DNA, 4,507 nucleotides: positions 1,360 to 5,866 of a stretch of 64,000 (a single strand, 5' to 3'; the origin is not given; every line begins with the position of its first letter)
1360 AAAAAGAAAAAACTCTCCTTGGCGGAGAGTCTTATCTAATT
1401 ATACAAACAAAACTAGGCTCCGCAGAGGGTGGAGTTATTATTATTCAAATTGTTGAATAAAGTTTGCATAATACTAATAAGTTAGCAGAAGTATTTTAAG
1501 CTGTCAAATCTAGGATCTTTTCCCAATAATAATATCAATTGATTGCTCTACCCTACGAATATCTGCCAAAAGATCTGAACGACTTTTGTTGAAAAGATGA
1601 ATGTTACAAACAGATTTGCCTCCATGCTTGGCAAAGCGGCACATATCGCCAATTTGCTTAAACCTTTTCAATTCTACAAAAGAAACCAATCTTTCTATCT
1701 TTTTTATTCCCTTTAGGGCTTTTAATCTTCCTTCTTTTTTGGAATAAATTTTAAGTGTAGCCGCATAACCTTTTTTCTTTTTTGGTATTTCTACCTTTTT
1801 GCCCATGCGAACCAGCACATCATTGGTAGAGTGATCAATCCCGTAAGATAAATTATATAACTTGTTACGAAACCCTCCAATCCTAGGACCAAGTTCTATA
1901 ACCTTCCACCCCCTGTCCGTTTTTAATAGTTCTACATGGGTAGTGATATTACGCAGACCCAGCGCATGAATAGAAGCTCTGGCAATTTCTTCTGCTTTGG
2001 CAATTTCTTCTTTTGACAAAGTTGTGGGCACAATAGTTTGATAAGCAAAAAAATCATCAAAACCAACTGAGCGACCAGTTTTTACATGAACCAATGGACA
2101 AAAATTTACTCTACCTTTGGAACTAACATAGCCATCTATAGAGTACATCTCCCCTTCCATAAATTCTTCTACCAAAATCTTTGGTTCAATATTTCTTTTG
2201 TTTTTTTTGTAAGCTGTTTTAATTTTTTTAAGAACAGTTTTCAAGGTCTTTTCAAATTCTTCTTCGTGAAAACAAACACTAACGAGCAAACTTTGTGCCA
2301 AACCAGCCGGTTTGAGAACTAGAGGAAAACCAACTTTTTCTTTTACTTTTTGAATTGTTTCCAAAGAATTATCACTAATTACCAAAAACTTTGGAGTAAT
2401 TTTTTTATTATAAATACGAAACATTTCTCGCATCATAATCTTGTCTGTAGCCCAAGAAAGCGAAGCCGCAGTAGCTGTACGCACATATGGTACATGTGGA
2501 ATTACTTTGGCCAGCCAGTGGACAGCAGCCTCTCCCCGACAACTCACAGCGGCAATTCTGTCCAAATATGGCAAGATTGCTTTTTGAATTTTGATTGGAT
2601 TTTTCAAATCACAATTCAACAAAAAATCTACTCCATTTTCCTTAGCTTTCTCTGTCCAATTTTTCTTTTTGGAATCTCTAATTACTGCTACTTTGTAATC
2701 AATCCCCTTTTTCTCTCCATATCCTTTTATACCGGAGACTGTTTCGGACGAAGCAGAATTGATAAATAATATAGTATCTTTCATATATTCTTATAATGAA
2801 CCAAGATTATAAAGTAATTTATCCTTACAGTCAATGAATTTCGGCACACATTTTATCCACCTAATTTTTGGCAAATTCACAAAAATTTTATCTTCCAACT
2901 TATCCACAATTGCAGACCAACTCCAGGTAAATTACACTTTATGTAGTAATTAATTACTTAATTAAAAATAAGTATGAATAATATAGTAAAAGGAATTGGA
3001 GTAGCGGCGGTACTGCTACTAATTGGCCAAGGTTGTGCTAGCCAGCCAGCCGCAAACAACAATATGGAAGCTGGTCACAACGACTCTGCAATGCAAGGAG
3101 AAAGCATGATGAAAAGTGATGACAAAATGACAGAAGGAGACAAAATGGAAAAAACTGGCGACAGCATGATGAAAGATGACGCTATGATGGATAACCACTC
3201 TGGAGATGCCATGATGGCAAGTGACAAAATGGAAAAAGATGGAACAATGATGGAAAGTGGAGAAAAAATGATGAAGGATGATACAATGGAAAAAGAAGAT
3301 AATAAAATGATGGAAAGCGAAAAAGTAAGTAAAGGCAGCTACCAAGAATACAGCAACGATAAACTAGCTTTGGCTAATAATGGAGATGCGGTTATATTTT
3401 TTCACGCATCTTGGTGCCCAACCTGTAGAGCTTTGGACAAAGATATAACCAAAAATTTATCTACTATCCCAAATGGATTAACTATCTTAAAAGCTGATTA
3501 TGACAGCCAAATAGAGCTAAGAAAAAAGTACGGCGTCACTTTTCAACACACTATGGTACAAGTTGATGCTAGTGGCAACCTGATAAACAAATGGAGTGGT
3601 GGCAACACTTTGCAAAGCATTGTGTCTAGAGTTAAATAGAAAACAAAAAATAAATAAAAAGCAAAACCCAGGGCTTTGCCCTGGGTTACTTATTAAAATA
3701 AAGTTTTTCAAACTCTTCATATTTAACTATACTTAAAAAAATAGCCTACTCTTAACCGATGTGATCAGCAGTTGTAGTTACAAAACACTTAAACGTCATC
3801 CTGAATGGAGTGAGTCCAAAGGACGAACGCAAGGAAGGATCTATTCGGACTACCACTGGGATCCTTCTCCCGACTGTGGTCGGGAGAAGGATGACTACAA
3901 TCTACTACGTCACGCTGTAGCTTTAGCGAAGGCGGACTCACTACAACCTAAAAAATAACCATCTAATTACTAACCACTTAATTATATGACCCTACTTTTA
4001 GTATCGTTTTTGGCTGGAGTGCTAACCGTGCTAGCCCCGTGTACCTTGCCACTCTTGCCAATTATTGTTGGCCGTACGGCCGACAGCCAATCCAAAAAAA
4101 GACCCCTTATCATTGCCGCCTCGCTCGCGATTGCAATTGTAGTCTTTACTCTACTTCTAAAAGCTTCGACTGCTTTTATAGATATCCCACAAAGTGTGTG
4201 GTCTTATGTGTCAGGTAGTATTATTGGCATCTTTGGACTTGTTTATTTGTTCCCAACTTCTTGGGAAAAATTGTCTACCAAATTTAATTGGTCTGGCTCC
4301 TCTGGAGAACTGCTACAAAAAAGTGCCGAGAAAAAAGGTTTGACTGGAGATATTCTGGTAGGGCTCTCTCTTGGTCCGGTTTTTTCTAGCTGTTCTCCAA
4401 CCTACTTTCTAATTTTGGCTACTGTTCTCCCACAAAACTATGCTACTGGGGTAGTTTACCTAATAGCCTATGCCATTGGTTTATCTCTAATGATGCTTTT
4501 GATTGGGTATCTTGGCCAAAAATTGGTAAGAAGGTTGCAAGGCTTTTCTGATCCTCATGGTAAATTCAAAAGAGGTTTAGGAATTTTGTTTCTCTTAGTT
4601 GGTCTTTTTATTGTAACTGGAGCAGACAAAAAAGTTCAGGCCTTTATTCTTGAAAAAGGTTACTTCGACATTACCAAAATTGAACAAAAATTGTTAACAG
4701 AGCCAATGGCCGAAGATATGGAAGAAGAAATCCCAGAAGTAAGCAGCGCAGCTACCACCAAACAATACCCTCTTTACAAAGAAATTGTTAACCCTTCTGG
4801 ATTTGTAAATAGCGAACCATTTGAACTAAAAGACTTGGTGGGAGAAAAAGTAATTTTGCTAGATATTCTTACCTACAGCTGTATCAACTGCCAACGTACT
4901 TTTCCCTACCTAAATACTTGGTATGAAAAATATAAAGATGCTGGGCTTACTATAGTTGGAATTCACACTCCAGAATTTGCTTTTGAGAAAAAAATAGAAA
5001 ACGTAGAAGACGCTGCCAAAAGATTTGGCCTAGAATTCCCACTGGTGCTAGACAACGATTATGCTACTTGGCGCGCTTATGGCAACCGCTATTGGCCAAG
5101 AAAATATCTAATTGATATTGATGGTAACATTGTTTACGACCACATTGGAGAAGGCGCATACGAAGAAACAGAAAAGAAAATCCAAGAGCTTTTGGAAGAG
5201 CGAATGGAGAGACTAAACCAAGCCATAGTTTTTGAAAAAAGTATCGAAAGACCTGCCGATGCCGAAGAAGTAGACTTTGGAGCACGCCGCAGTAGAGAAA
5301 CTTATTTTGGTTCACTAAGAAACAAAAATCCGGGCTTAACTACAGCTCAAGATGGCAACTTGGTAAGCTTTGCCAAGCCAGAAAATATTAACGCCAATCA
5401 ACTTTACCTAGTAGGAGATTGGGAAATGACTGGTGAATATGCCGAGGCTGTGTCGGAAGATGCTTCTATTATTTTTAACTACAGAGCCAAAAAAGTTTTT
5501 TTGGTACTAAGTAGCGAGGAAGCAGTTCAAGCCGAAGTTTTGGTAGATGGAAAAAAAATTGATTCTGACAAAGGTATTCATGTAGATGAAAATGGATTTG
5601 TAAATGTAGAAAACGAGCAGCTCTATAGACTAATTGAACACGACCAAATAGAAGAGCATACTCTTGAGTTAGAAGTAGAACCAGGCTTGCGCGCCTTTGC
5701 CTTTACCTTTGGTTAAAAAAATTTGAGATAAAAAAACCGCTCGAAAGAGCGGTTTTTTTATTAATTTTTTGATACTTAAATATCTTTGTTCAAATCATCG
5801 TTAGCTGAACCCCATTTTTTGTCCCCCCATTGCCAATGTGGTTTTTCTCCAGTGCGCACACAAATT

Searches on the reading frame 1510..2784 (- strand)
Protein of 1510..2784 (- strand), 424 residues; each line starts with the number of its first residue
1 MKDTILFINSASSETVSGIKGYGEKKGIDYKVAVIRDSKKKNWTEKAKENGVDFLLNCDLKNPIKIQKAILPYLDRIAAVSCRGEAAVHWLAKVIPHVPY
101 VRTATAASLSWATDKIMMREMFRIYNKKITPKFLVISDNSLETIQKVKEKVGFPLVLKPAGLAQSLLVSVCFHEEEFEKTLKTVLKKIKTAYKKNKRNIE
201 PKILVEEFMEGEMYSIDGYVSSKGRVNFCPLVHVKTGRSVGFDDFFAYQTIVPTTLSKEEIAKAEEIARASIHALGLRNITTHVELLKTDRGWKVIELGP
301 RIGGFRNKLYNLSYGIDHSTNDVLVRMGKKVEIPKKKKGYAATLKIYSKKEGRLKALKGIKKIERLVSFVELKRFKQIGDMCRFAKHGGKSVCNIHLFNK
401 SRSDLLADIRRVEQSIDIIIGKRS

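Call 72: search_protein_families(library=pfam, proteins=[window:1510-2784:-], max_evalue=0.001)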
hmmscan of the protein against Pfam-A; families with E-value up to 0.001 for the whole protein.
window:1510-2784:- (424 aa): 4 families
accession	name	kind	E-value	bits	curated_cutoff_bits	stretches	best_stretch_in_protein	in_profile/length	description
PF13535.11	ATP-grasp_4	-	6.3e-22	78.3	27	1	152-305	2-156/160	ATP-grasp domain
PF02222.28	ATP-grasp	-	7.1e-06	26.2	27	1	130-301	10-162/179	ATP-grasp domain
PF01071.24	GARS_A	-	1.8e-05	25.1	27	1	114-223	2-103/194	Phosphoribosylglycinamide synthetase, ATP-grasp (A) domain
PF07478.18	Dala_Dala_lig_C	-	4.1e-05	23.6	24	1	139-280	23-154/204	D-ala D-ala ligase C-terminus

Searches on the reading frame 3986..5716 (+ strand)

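Call 72: search_protein_families(library=pfam, proteins=[window:3986-5716:+], max_evalue=0.001)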
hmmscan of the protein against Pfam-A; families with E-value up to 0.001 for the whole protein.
window:3986-5716:+ (576 aa): 7 families
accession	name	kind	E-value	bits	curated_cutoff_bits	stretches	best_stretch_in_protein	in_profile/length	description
PF17991.7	Thioredoxin_10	-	1.1e-33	117.2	27.1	1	436-576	1-142/142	Thioredoxin like C-terminal domain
PF08534.16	Redoxin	-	3.2e-13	50.1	26.6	1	275-399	17-144/148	Redoxin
PF00578.27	AhpC-TSA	-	6.3e-12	46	26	1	276-384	15-123/124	AhpC/TSA family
PF13386.12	DsbD_2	-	8.1e-08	32.8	24.9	1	63-207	64-198/199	Cytochrome C biogenesis protein transmembrane region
PF13905.12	Thioredoxin_8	-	1.3e-07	32.3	27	1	288-382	2-94/94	Thioredoxin-like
PF02683.22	DsbD_TM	-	1.6e-07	31.3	27.1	1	3-210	4-215/219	Cytochrome C biogenesis protein transmembrane domain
PF00255.25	GSHPx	-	0.00097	19.1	27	0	275-341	10-74/108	Glutathione peroxidase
